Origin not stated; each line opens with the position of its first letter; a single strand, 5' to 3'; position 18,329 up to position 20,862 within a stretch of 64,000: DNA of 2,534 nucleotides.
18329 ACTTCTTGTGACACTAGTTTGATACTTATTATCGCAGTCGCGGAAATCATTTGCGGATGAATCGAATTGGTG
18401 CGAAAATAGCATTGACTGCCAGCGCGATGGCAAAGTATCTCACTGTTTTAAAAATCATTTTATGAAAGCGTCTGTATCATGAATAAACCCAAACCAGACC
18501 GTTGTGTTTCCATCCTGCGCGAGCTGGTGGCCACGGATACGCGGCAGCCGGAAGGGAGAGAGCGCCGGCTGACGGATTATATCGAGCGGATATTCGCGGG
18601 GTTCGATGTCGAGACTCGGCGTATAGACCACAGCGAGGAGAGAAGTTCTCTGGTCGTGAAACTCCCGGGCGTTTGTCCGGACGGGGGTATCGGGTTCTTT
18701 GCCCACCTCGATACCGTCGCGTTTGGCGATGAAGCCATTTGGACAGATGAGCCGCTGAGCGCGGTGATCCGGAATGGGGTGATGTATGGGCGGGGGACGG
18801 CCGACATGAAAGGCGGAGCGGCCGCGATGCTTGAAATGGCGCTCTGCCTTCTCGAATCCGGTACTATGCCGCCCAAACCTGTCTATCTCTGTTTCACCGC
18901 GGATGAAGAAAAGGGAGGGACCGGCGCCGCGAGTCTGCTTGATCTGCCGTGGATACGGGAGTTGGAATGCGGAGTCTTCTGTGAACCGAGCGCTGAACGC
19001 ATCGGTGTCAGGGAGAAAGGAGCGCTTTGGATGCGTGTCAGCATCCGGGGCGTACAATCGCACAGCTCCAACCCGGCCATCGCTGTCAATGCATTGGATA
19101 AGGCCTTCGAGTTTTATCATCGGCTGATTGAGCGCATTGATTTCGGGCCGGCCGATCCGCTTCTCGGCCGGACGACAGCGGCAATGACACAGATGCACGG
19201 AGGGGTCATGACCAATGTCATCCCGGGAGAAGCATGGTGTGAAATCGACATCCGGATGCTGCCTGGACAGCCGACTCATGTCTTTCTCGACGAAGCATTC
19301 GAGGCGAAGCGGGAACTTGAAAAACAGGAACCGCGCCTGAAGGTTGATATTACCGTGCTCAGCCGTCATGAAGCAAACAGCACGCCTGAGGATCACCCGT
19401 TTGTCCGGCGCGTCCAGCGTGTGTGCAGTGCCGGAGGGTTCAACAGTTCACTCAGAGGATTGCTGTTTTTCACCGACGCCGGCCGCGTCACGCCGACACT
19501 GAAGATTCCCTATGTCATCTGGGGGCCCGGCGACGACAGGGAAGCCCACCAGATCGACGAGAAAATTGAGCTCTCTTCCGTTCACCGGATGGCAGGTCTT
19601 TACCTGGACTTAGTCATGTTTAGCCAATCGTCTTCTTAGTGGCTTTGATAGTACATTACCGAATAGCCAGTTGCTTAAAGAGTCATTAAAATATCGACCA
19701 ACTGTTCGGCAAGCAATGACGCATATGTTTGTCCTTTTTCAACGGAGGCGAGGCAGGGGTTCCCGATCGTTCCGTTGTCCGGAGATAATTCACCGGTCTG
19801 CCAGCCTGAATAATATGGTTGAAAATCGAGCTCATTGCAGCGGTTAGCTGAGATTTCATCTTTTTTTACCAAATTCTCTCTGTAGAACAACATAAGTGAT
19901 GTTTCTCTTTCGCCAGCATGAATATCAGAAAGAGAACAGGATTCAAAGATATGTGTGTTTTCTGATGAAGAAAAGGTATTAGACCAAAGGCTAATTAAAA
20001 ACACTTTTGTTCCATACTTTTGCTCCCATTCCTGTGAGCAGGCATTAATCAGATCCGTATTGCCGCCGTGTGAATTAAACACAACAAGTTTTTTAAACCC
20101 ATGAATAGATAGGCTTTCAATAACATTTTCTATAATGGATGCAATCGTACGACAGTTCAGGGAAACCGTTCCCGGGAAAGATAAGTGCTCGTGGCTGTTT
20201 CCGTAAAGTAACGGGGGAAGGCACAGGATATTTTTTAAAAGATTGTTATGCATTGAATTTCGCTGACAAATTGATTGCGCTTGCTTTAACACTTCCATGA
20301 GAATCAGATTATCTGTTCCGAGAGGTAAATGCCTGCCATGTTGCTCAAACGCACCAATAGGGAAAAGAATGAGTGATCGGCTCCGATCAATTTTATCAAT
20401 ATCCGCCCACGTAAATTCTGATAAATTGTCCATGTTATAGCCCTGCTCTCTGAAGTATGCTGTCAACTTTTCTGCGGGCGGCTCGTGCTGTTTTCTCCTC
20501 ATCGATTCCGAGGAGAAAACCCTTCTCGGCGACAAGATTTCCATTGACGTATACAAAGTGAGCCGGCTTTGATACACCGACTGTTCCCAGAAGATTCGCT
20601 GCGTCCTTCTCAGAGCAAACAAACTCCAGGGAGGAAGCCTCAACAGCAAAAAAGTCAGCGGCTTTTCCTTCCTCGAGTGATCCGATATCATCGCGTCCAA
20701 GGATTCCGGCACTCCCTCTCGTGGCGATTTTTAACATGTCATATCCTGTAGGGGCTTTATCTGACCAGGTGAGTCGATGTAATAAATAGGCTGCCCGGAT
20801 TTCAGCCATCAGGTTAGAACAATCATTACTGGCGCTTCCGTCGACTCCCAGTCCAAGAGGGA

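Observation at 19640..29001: Sharply AT-richer ~9.3 kb block wedged between two convergent host genes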

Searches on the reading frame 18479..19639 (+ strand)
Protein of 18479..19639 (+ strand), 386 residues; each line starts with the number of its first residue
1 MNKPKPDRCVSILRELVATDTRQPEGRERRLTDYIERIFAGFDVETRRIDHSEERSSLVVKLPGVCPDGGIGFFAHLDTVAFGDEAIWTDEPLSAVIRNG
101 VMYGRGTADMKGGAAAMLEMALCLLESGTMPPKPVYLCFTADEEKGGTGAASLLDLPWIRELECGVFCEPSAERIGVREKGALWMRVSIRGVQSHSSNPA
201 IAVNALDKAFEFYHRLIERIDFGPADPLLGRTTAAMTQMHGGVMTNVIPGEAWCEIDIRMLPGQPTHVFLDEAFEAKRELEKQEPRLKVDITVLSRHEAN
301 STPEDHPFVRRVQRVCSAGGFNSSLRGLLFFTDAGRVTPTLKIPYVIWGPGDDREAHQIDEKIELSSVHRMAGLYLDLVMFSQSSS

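Call 6: search_protein_families(library=pfam, proteins=[window:18479-19639:+])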
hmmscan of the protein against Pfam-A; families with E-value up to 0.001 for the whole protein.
window:18479-19639:+ (386 aa): 3 families
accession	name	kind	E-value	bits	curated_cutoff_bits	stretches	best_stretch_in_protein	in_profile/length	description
PF01546.33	Peptidase_M20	-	2.9e-30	106.2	24.6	1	73-379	2-204/206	Peptidase family M20/M25/M40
PF07687.19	M20_dimer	-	1.6e-16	60.6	21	1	179-272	3-94/107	Peptidase dimerisation domain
PF04389.22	Peptidase_M28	-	1.9e-07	31.4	21.3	1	58-160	2-84/193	Peptidase family M28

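Call 7: search_protein_families(library=ncbifam, proteins=[window:18479-19639:+], max_evalue=0.00001)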
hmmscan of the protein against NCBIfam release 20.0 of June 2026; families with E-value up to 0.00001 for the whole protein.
window:18479-19639:+ (386 aa): 46 families (the best 25 are shown)
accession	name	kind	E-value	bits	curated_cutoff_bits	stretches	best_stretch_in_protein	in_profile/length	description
NF006365.0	PRK08588.1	subfamily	1.3e-59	202.4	289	1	8-379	8-377/383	succinyl-diaminopimelate desuccinylase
TIGR01910.1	DapE-ArgE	subfamily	4.1e-57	194.1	217.6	1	10-369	1-368/373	ArgE/DapE family deacylase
TIGR01892.1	AcOrn-deacetyl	equivalog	1.5e-48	165.7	297.7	1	12-372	2-358/365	acetylornithine deacetylase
NF005710.0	PRK07522.1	subfamily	2.7e-46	158.5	412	1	7-372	8-378/391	acetylornithine deacetylase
NF010589.0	PRK13983.1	equivalog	3.3e-44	151.5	333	1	28-380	38-407/409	M20 family metallo-hydrolase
NF006400.0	PRK08651.1-3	equivalog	1.8e-40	139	374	1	10-380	13-404/410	succinyl-diaminopimelate desuccinylase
NF003474.0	PRK05111.1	equivalog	2.2e-37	128.8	460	1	31-378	39-376/383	acetylornithine deacetylase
NF006399.0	PRK08651.1-2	equivalog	5.8e-36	124.4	381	1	10-374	7-396/405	succinyl-diaminopimelate desuccinylase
NF009555.0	PRK13004.1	equivalog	4.8e-35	121.2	321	1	8-379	16-392/399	YgeY family selenium metabolism-linked hydrolase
NF005913.0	PRK07906.1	subfamily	1.5e-33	116.1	382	2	7-200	15-225/442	hypothetical protein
TIGR01900.1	dapE-gram_pos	equivalog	2e-33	115.7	304.2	1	19-373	13-344/351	succinyl-diaminopimelate desuccinylase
NF009557.0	PRK13009.1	equivalog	7.9e-32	110.8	284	1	9-379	5-371/377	succinyl-diaminopimelate desuccinylase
NF005306.0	PRK06837.1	subfamily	2e-28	99.4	376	1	75-372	104-411/427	ArgE/DapE family deacylase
NF006596.0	PRK09133.1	subfamily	4.5e-26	91.4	349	1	4-151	35-185/474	hypothetical protein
NF005373.0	PRK06915.1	equivalog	8.4e-26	90.9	428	1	71-373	96-408/422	peptidase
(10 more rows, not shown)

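Call 11: find_encoding_contigs(protein=window:18479-19639:+, flank=10000, max_places=10)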
Protein window:18479-19639:+ (386 aa): 11 contigs read that carry it; 8 places shown.
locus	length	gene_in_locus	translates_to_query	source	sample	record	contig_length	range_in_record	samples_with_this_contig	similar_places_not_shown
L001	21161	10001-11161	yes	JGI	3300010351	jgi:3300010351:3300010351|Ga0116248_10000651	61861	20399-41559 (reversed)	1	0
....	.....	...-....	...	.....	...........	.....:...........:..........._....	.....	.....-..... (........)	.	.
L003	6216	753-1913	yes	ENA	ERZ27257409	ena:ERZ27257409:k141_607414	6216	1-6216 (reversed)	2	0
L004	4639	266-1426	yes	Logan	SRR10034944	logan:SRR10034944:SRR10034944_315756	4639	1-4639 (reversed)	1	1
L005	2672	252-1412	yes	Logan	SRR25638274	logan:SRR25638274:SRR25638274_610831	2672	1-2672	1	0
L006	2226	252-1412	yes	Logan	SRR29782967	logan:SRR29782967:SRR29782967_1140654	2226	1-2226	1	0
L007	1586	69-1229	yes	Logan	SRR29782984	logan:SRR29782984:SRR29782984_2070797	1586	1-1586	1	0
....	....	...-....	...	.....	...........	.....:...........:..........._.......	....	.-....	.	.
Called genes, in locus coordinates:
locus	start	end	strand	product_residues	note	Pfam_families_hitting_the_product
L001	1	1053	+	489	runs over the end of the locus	PF03853:YjeF_N, PF01256:Carb_kinase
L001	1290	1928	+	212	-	PF12822:ECF_trnsprt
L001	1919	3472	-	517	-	PF02463:SMC_N (faint), PF13191:AAA_16 (faint), PF25199:nSTAND_NTPase5 (faint), PF00005:ABC_tran, PF05729:NACHT (faint), PF13304:AAA_21 (faint), PF13401:AAA_22 (faint), PF00005:ABC_tran, +1 more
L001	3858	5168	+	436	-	PF13393:tRNA-synt_His, PF00587:tRNA-synt_2b, PF03129:HGTP_anticodon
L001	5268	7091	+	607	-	PF01336:tRNA_anti-codon, PF00152:tRNA-synt_2, PF02938:GAD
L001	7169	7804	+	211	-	PF10502:Peptidase_S26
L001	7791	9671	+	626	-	PF00009:GTP_EFTU, PF03144:GTP_EFTU_D2 (weak), PF22042:EF-G_D2 (faint), PF00679:EFG_C, PF06421:LepA_C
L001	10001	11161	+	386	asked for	PF04389:Peptidase_M28 (weak), PF01546:Peptidase_M20, PF07687:M20_dimer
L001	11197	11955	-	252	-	PF02633:Creatininase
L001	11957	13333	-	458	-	PF01979:Amidohydro_1, PF07969:Amidohydro_3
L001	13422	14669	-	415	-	PF01979:Amidohydro_1, PF07969:Amidohydro_3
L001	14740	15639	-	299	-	PF02653:BPD_transp_2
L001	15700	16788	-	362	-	PF02653:BPD_transp_2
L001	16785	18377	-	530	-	PF03193:RsgA_GTPase (faint), PF00005:ABC_tran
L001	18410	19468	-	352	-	PF02608:Bmp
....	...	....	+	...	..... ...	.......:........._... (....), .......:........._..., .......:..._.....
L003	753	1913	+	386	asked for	PF04389:Peptidase_M28 (weak), PF01546:Peptidase_M20, PF07687:M20_dimer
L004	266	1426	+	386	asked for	PF04389:Peptidase_M28 (weak), PF01546:Peptidase_M20, PF07687:M20_dimer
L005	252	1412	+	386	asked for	PF04389:Peptidase_M28 (weak), PF01546:Peptidase_M20, PF07687:M20_dimer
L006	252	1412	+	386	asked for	PF04389:Peptidase_M28 (weak), PF01546:Peptidase_M20, PF07687:M20_dimer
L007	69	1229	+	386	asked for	PF04389:Peptidase_M28 (weak), PF01546:Peptidase_M20, PF07687:M20_dimer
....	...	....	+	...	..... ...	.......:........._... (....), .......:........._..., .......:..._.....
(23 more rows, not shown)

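Call 13: find_homologous_proteins(query=window:18479-19639:+, max_evalue=1e-30)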
Query window:18479-19639:+ (386 aa): 98 proteins with E <= 1e-30 among 6939 candidates.
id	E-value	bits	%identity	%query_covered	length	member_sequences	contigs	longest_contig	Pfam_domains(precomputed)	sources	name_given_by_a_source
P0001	1.9e-262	888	100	100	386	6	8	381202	PF01546.34,PF04389.23,PF07687.20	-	-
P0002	5.7e-182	623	70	98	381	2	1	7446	PF01546.34,PF04389.23,PF07687.20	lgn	-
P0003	3.8e-157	542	62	98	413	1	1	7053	PF01546.34,PF04389.23,PF07687.20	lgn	-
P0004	1.9e-156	539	62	98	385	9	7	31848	PF01546.34,PF04389.23,PF07687.20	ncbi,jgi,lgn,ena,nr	ncbi:MAG TPA: M20 family metallopeptidase [Clostridiaceae bacterium]|nr:M20 family metallopeptidase 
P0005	1.4e-154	533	61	98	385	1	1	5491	PF01546.34,PF07687.20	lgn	-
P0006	1.1e-150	520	61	98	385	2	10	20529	PF01546.34,PF07687.20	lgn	-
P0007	1.0e-148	514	61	98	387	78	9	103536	PF01546.34,PF07687.20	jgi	jgi:succinyl-diaminopimelate desuccinylase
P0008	2.6e-108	381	46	98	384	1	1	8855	PF01546.34,PF04389.23,PF07687.20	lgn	-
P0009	6.1e-95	337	44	96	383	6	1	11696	PF01546.34,PF04389.23,PF07687.20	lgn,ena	-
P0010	6.6e-95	337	44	96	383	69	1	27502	PF01546.34,PF04389.23,PF07687.20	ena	-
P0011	1.7e-94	335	44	95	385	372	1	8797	PF01546.34,PF04389.23,PF07687.20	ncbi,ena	-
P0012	3.3e-94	334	44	95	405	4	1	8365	PF01546.34,PF07687.20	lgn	-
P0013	3.8e-92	328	42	96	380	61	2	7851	PF01546.34,PF04389.23,PF07687.20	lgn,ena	-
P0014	2.1e-90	322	43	97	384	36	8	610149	PF01546.34,PF04389.23,PF07687.20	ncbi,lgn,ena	-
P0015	2.9e-90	321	43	97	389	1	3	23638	PF01546.34,PF04389.23,PF05343.20,PF07687.20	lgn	-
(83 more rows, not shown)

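Call 14: find_encoding_contigs(protein=P0002, flank=10000, max_places=4)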
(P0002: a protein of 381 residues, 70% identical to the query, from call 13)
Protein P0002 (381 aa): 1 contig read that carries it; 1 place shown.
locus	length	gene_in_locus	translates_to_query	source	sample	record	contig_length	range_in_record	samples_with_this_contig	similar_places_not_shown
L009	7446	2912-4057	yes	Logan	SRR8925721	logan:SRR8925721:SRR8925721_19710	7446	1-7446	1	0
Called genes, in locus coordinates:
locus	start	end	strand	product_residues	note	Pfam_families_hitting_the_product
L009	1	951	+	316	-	?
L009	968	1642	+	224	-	PF02463:SMC_N (faint), PF00005:ABC_tran, PF13304:AAA_21 (faint)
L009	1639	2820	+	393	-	PF12704:MacB_PCD, PF02687:FtsX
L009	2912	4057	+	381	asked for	PF04389:Peptidase_M28 (weak), PF01546:Peptidase_M20, PF07687:M20_dimer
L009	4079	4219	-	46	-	-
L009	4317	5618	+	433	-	PF02550:AcetylCoA_hydro, PF13336:AcetylCoA_hyd_C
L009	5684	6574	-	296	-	PF00892:EamA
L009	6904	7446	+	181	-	?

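Call 15: find_encoding_contigs(protein=P0004, flank=10000, max_places=4)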
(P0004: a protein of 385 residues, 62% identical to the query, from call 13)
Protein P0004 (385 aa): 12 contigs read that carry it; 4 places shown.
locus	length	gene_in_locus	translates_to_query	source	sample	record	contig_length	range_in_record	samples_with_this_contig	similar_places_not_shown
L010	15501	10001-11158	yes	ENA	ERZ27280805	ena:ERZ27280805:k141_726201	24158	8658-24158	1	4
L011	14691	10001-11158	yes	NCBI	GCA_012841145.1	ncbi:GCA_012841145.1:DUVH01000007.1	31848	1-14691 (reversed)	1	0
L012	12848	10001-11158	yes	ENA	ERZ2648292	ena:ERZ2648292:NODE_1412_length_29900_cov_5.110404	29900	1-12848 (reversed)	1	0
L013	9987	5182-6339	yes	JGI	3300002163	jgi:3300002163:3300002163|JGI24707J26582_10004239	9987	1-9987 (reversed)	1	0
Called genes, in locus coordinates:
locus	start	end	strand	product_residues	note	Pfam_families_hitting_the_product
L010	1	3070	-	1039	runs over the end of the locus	PF08471:Ribonuc_red_2_N, PF02867:Ribonuc_red_lgC, PF12637:TSCPD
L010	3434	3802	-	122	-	PF02579:Nitro_FeMo-Co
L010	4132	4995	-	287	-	PF01656:CbiA, PF10609:ParA (faint), PF12837:Fer4_6 (faint), PF14697:Fer4_21 (weak), PF12838:Fer4_7 (weak), PF13484:Fer4_16 (faint), PF00037:Fer4 (weak)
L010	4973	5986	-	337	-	PF01656:CbiA, PF10609:ParA (faint), PF13614:AAA_31 (faint), PF12838:Fer4_7 (faint), PF12837:Fer4_6 (weak), PF13187:Fer4_9 (weak), PF13237:Fer4_10 (weak), PF14697:Fer4_21, +4 more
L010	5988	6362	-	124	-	PF02579:Nitro_FeMo-Co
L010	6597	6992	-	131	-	PF02001:DUF134, PF04545:Sigma70_r4 (weak), PF08281:Sigma70_r4_2 (weak)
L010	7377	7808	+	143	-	-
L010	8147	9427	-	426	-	PF01743:PolyA_pol, PF12627:PolyA_pol_RNAbd, PF13735:tRNA_NucTran2_2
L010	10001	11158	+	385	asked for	PF04389:Peptidase_M28 (weak), PF01546:Peptidase_M20, PF07687:M20_dimer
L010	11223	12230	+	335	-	PF00291:PALP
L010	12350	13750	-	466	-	PF01546:Peptidase_M20, PF07687:M20_dimer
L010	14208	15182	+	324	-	-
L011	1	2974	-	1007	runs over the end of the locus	PF08471:Ribonuc_red_2_N, PF02867:Ribonuc_red_lgC, PF12637:TSCPD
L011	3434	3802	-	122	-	PF02579:Nitro_FeMo-Co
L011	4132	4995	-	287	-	PF01656:CbiA, PF10609:ParA (faint), PF12837:Fer4_6 (faint), PF14697:Fer4_21 (weak), PF12838:Fer4_7 (weak), PF13484:Fer4_16 (faint), PF00037:Fer4 (weak)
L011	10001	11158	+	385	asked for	PF04389:Peptidase_M28 (weak), PF01546:Peptidase_M20, PF07687:M20_dimer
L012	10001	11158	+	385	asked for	PF04389:Peptidase_M28 (weak), PF01546:Peptidase_M20, PF07687:M20_dimer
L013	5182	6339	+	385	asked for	PF04389:Peptidase_M28 (weak), PF01546:Peptidase_M20, PF07687:M20_dimer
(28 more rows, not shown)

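Call 16: find_encoding_contigs(protein=P0007, flank=10000, max_places=4)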
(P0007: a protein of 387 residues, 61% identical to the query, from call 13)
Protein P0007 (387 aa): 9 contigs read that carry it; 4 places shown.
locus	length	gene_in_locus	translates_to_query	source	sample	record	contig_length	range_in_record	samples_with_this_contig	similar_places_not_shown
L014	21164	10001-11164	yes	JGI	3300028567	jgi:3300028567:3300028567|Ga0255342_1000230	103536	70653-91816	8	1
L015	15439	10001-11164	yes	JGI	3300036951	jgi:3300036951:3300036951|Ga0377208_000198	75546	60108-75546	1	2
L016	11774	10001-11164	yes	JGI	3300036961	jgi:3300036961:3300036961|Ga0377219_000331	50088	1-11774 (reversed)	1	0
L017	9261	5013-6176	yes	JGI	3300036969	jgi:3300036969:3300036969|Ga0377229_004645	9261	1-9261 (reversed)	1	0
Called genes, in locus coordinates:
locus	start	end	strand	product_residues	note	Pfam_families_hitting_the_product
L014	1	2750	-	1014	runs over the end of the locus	PF08471:Ribonuc_red_2_N, PF02867:Ribonuc_red_lgC, PF12637:TSCPD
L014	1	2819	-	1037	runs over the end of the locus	PF08471:Ribonuc_red_2_N, PF02867:Ribonuc_red_lgC, PF12637:TSCPD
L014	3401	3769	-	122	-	PF02579:Nitro_FeMo-Co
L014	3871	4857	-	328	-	PF01656:CbiA, PF10609:ParA (faint), PF12838:Fer4_7 (faint), PF00037:Fer4 (faint), PF14697:Fer4_21 (weak), PF13484:Fer4_16 (faint)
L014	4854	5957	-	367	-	PF01656:CbiA, PF10609:ParA (faint), PF13614:AAA_31 (faint), PF12797:Fer4_2 (faint), PF13237:Fer4_10 (weak), PF12838:Fer4_7 (weak), PF13187:Fer4_9 (weak), PF14697:Fer4_21, +3 more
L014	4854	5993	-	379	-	PF10609:ParA (faint), PF13614:AAA_31 (faint), PF01656:CbiA, PF13484:Fer4_16 (faint), PF13187:Fer4_9, PF13237:Fer4_10 (weak), PF14697:Fer4_21, PF12838:Fer4_7 (weak), +3 more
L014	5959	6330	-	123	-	PF02579:Nitro_FeMo-Co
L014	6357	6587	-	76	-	-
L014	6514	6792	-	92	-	PF02001:DUF134, PF04545:Sigma70_r4 (weak), PF08281:Sigma70_r4_2 (weak)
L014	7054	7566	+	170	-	-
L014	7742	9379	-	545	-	PF01743:PolyA_pol, PF12627:PolyA_pol_RNAbd, PF13735:tRNA_NucTran2_2 (weak)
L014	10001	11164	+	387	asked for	PF01546:Peptidase_M20, PF07687:M20_dimer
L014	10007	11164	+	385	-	PF01546:Peptidase_M20, PF07687:M20_dimer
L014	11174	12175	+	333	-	PF00291:PALP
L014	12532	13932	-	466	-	PF01546:Peptidase_M20, PF07687:M20_dimer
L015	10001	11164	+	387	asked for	PF01546:Peptidase_M20, PF07687:M20_dimer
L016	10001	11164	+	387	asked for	PF01546:Peptidase_M20, PF07687:M20_dimer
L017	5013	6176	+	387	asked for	PF01546:Peptidase_M20, PF07687:M20_dimer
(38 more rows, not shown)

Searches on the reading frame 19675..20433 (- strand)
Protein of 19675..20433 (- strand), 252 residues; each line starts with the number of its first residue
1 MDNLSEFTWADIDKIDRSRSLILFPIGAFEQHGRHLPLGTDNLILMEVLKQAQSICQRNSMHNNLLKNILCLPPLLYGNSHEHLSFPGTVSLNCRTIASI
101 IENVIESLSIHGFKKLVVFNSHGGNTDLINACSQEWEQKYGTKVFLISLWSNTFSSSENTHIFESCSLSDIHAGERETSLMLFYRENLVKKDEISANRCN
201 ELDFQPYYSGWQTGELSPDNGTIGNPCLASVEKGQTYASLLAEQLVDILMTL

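Call 43: search_solved_structures(query=window:19675-20433:-, max_evalue=0.00001)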
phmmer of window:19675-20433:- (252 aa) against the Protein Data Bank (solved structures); distinct sequences matched with E-value up to 0.00001: 8.
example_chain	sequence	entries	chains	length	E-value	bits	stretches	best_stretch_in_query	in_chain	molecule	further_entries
3lub_A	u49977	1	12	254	7.3e-18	68.1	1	19-248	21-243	Putative creatinine amidohydrolase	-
1q3k_A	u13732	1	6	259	5.2e-16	62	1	5-247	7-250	creatininase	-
3a6e_A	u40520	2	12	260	8.8e-16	61.3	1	5-248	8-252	Creatinine amidohydrolase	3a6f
1j2t_A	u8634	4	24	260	1.1e-15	60.9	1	5-248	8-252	creatinine amidohydrolase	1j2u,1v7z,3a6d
3a6j_A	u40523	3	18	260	1.1e-15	60.9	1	5-248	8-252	Creatinine amidohydrolase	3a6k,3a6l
3a6g_A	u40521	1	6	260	1.5e-14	57.2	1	5-248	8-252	Creatinine amidohydrolase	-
3a6h_A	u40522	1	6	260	2.4e-14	56.6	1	5-248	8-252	Creatinine amidohydrolase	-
3no4_A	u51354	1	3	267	9.4e-12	48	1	7-135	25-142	creatinine amidohydrolase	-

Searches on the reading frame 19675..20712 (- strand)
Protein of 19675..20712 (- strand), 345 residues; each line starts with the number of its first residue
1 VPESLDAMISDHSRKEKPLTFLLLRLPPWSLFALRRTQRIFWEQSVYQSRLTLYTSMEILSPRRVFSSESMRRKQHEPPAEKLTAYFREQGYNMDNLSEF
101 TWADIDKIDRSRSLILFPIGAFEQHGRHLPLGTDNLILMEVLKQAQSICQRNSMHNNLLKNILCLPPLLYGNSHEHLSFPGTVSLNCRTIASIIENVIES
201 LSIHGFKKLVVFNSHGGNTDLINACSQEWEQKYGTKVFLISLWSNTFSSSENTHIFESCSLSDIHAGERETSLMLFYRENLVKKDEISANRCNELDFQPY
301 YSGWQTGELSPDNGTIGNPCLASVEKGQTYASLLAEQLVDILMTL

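Call 6: search_protein_families(library=pfam, proteins=[window:19675-20712:-])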
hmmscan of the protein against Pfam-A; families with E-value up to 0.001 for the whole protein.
window:19675-20712:- (345 aa): 1 family
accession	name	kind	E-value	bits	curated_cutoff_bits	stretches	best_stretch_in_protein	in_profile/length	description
PF02633.19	Creatininase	-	1.6e-61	208.2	31.3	1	99-341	2-237/238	Creatinine amidohydrolase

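Call 7: search_protein_families(library=ncbifam, proteins=[window:19675-20712:-], max_evalue=0.00001)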
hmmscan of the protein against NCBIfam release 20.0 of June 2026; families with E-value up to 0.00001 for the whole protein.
window:19675-20712:- (345 aa): 3 families
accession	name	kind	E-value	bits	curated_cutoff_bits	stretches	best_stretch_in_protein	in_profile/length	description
TIGR04448.1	creatininase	equivalog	1.9e-32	112.9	235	1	99-342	1-242/246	creatininase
TIGR03964.1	mycofact_creat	equivalog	4.5e-32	111.5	172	1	97-341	1-216/228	mycofactocin biosynthesis peptidyl-dipeptidase MftE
NF041098.2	diketo_inos_hlase_IolN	equivalog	8.7e-14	51.3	245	1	99-287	11-190/307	3-dehydro-scyllo-inosose hydrolase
